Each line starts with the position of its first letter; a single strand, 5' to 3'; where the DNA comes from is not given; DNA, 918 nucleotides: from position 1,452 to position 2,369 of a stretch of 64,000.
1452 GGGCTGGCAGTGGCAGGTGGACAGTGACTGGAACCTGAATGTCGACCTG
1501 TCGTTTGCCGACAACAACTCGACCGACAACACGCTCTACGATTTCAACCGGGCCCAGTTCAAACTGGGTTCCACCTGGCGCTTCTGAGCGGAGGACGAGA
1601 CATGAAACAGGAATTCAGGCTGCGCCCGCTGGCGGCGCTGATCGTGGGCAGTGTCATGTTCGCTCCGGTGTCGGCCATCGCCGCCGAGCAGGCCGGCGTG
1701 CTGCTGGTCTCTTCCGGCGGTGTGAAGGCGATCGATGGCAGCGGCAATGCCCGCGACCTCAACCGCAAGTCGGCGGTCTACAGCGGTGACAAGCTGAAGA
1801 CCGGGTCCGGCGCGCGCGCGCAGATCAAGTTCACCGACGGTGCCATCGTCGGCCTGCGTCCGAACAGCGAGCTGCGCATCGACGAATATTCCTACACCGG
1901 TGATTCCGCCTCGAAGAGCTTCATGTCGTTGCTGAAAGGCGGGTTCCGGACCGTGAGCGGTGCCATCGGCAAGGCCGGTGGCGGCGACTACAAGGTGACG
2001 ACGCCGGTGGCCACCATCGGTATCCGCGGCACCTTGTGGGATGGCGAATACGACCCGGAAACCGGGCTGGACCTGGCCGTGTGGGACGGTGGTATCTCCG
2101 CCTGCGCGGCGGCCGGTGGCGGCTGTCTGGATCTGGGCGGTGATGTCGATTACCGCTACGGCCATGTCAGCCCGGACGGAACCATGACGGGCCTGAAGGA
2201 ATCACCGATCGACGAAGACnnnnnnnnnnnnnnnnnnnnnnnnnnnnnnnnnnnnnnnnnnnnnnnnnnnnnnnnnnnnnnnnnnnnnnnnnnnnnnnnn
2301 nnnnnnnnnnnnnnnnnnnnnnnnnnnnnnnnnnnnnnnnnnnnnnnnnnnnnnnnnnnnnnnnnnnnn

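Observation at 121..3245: Slam/DUF560 (type XI secretion-like) translocon paired with a non-lipoprotein FecR-domain cargo candidate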

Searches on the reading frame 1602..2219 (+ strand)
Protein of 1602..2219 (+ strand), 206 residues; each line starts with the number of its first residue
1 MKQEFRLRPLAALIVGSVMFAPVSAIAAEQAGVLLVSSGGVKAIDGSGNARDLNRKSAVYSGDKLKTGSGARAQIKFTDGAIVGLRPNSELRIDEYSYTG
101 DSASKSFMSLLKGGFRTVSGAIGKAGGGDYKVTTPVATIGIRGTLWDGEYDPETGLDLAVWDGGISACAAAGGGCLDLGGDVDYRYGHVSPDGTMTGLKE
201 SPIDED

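Call 49: predict_structure(alignment_id=A5)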
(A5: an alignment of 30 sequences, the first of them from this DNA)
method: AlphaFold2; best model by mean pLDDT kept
length: 206 residues; sequences in the alignment: 30
mean_pLDDT: 90.0   pTM: 0.82
mean pLDDT of the five models: 90.0, 86.3, 85.6, 83.4, 81.8
residues with pLDDT >= 90: 151; 70-90: 32; 50-70: 21; < 50: 2
segments of 3 or more residues with pLDDT < 50: none
pLDDT, mean of each block of 10 residues (from residue 1): 55 64 78 98 97 98 98 97 97 95 92 93 85 96 89 96 95 92 96 96 79
secondary structure, 60 per line:
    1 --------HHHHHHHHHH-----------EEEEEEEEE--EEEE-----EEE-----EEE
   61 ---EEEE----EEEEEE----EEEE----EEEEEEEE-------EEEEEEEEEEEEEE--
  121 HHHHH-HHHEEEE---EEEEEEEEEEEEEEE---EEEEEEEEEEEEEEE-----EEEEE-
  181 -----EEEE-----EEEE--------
elements in order: H9-18 E30-38 E41-44 E50-52 E58-60 E64-67 E72-77 E82-85 E90-97 E105-118 H121-125 E130-133 E137-151 E155-169 E175-179 E186-189 E195-198

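Call 51: fold_search(model_id=the predicted structure, library=pdb)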
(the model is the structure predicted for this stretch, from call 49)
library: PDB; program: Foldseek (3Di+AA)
matches with E <= 10: 348; with E <= 0.001: 4
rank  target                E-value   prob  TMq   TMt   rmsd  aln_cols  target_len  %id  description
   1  6ovk_R                1.5e-05  1.00  0.50  0.48   3.4       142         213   12  Crystal Structure of the Pseudomonas capeferrum Anti-sigma Regulator PupR C-terminal Cell-surface Signaling Domain in  (released 2020-03-04)
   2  4m0n                  4.9e-05  1.00  0.52  0.51   2.8       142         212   15  Crystal structure of a putative anti-sigma factor (BDI_1681) from Parabacteroides distasonis ATCC 8503 at 1.65 A resolut (released 2013-10-16)
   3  4m0h_B                7.5e-05  1.00  0.52  0.51   2.8       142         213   15  Crystal structure of a putative anti-sigma factor (BDI_1681) from Parabacteroides distasonis ATCC 8503 at 2.50 A resol (released 2013-10-16)
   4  4m0h_A                1.2e-04  1.00  0.53  0.50   2.9       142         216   15  Crystal structure of a putative anti-sigma factor (BDI_1681) from Parabacteroides distasonis ATCC 8503 at 2.50 A resol (released 2013-10-16)
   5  5ix9_MODEL_1_A        3.0e-03  1.00  0.30  0.78   0.8        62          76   24  Cell surface anchoring domain (released 2017-06-28)
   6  4lzf_A                4.1e-01  0.06  0.15  0.18  16.1       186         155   12  A novel domain in the microcephaly protein CPAP suggests a role in centriole architecture (released 2013-09-11)
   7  2i3s_C                5.1e-01  0.05  0.16  0.12  15.1       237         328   11  Bub3 complex with Bub1 GLEBS motif (released 2007-01-09)
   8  7luv_E                5.3e-01  0.07  0.18  0.15  14.5       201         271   11  Cryo-EM structure of the yeast THO-Sub2 complex (released 2021-04-14)
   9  7aqh_A                5.6e-01  0.13  0.14  0.25  12.2        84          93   10  Cell wall binding domain of the Staphylococcal phage 2638A endolysin (released 2020-12-02)
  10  4bxp                  5.6e-01  0.06  0.13  0.14  13.4       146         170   12  Structure of the wild-type TCP10 domain of Danio rerio CPAP (released 2013-09-25)
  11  4imm_A                5.6e-01  0.04  0.16  0.13  15.1       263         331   10  The crystal structure of BamB from Moraxella catarrhalis (released 2014-03-26)
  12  9l4k_B                5.9e-01  0.05  0.16  0.13  13.4       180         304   13  Structure of human NLRP2-TLE6-OOEP complex (released 2025-10-01)
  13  8xi3_B                6.3e-01  0.05  0.17  0.12  15.8       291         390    8  Structure of mouse SCMC-14-3-3gama complex (released 2024-10-02)
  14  8f5o_E                6.3e-01  0.05  0.14  0.05  17.0       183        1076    8  Structure of Leishmania tarentolae IFT-A (state 1) (released 2022-12-21)
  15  7sqc_9A               6.6e-01  0.06  0.15  0.05  15.8       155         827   14  Ciliary C1 central pair apparatus isolated from Chlamydomonas reinhardtii (released 2022-04-13)
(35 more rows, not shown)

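Call 59: search_protein_families(library=ncbifam, alignment_id=A5, max_evalue=0.01)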
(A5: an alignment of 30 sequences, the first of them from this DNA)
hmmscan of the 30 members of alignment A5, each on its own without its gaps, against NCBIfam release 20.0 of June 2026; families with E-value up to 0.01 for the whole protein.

A. member 1, seq(206 aa): 3 families
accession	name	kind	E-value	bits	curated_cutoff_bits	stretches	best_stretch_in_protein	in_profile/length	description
NF047849.1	Lsa33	exception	3.6e-13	49.4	420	1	28-165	26-162/310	surface adhesin Lsa33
NF033165.1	lipo_LipL45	exception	2.6e-08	33.3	350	1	54-145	62-151/391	lipoprotein LipL45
NF033682.1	retention_LapA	subfamily_domain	1.3e-05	25.4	50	1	38-96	10-68/145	retention module-containing protein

B. families by the number of members that match (of 30 scanned): 3 families
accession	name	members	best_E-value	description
NF033165.1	lipo_LipL45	30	7.8e-11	lipoprotein LipL45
NF033682.1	retention_LapA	29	4.6e-10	retention module-containing protein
NF047849.1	Lsa33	28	1.3e-13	surface adhesin Lsa33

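Call 60: search_solved_structures(query=A5, max_evalue=1, show_alignments=3)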
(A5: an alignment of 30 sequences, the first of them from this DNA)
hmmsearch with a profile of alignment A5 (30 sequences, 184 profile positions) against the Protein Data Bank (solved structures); distinct sequences matched with E-value up to 1: 2.
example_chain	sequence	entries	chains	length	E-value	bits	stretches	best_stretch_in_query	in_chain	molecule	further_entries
5ix9_A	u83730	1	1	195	8e-05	25.3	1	28-92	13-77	Antifreeze protein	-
6k5j_A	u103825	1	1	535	0.54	12.9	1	31-94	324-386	GH3 beta-N-acetylglucosaminidase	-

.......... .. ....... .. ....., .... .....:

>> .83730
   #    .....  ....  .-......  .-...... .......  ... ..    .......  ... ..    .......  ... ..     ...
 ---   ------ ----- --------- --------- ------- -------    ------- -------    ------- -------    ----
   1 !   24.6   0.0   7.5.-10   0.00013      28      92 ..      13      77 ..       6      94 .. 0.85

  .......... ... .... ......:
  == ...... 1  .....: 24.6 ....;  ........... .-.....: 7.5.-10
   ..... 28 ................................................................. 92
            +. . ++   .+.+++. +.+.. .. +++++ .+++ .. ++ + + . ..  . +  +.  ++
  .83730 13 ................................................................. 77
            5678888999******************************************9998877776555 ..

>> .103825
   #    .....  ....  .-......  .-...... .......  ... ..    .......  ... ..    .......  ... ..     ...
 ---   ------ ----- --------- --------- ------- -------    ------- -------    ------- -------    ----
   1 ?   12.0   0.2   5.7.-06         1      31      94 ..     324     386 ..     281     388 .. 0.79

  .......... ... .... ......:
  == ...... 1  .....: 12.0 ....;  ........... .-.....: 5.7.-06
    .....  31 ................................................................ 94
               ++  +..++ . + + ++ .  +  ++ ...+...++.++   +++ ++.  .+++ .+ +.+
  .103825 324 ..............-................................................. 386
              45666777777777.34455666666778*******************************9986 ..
